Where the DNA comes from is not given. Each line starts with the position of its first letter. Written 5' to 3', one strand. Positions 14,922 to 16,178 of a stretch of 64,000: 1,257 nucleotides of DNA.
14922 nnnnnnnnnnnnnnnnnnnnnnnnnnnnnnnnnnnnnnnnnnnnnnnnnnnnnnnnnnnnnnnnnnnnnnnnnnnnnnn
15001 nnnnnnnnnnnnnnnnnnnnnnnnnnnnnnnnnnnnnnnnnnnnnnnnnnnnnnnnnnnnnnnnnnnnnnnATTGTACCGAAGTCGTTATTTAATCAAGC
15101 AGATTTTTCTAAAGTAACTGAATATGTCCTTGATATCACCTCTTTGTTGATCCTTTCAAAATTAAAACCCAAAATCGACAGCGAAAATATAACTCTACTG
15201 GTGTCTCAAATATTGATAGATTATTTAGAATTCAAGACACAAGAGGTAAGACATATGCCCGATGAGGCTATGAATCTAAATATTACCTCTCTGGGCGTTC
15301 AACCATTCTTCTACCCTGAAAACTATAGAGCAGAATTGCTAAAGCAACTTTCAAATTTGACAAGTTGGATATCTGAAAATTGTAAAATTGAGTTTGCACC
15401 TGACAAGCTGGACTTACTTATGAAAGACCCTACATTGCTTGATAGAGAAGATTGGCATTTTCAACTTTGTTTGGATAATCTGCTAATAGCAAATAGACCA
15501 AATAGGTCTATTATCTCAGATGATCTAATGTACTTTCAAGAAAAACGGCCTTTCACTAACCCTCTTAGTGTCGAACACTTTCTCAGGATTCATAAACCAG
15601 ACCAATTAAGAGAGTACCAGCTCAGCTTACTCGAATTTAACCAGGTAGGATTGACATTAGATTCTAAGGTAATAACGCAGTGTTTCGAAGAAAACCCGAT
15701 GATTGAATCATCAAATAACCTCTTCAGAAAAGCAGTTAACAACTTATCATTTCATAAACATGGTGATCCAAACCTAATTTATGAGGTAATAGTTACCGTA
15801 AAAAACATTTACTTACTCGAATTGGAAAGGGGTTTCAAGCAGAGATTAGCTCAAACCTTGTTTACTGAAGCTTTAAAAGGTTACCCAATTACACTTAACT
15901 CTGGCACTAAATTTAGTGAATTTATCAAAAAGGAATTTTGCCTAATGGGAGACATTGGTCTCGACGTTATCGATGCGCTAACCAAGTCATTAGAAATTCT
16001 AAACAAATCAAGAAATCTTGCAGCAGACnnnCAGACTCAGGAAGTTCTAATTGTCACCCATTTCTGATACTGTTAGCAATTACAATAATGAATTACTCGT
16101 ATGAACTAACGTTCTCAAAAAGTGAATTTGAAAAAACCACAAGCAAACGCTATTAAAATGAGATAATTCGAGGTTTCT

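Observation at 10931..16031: Cargo module 1: class II Fic enzyme with an unusual AbiEi-like N-terminal extension, paired with a 1158-aa membrane-anchored helical-repeat giant with no enzymatic motif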

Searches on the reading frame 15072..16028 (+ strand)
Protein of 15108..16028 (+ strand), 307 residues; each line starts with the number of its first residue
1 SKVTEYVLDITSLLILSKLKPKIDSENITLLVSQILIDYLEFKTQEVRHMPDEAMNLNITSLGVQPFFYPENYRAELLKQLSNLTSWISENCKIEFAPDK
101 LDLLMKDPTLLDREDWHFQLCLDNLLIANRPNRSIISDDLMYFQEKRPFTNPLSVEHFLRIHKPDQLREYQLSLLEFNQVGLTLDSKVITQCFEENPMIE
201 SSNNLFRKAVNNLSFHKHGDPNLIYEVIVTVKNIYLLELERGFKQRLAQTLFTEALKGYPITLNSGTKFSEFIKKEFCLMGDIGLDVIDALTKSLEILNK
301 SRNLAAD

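Call 34: search_protein_families(library=pfam, proteins=[window:15108-16028:+], max_evalue=10)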
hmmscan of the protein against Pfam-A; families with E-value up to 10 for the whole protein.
seq(307 aa): 2 families
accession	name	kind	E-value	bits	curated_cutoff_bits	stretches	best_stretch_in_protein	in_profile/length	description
PF20698.3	PIN-TPR-GreABC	-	3e-07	31.2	27.8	1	7-142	1-132/138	PIN domain associated with the TPR-GreAB-C-PIN system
PF09905.14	VF530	-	0.097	13.3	27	1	184-208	26-50/63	DNA-binding protein VF530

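Call 94: search_solved_structures(query=A6, max_evalue=10, show_alignments=2)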
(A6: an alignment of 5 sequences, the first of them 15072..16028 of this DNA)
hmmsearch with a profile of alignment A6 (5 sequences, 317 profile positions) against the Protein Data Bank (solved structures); distinct sequences matched with E-value up to 10: 5.
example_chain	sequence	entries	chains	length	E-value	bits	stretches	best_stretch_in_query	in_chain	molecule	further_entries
7qca_SQ0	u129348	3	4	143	0.92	11.9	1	210-256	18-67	40S ribosomal protein S16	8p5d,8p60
3a9r_A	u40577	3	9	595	1.6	11.1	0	92-116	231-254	D-arabinose isomerase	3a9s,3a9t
4c22_A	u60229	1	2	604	2.2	10.7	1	92-130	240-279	L-FUCOSE ISOMERASE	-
4c21_A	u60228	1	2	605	2.2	10.7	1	92-130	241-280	L-FUCOSE ISOMERASE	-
4c20_A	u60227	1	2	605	2.2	10.7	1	92-130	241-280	L-FUCOSE ISOMERASE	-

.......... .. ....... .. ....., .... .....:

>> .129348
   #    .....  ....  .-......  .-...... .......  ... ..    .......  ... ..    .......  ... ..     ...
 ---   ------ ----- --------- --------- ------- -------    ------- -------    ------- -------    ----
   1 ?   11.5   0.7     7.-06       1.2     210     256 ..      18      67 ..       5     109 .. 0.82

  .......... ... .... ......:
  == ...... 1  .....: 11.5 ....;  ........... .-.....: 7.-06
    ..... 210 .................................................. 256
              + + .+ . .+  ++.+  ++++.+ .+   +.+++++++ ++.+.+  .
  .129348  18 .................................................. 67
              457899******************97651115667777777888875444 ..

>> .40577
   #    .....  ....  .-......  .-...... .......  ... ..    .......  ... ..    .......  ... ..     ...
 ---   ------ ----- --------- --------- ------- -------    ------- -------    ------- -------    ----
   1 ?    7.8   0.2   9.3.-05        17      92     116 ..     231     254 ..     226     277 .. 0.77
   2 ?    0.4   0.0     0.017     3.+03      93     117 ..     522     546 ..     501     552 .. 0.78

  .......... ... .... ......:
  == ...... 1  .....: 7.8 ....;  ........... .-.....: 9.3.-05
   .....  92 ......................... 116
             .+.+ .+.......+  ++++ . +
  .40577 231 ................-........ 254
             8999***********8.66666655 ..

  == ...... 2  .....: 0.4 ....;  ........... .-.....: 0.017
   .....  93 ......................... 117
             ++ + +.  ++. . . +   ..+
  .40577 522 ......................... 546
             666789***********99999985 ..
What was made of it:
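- Tried and rejected: A profile of its C-terminal 320 aa found no PIN or other meaningful hit (call 94).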
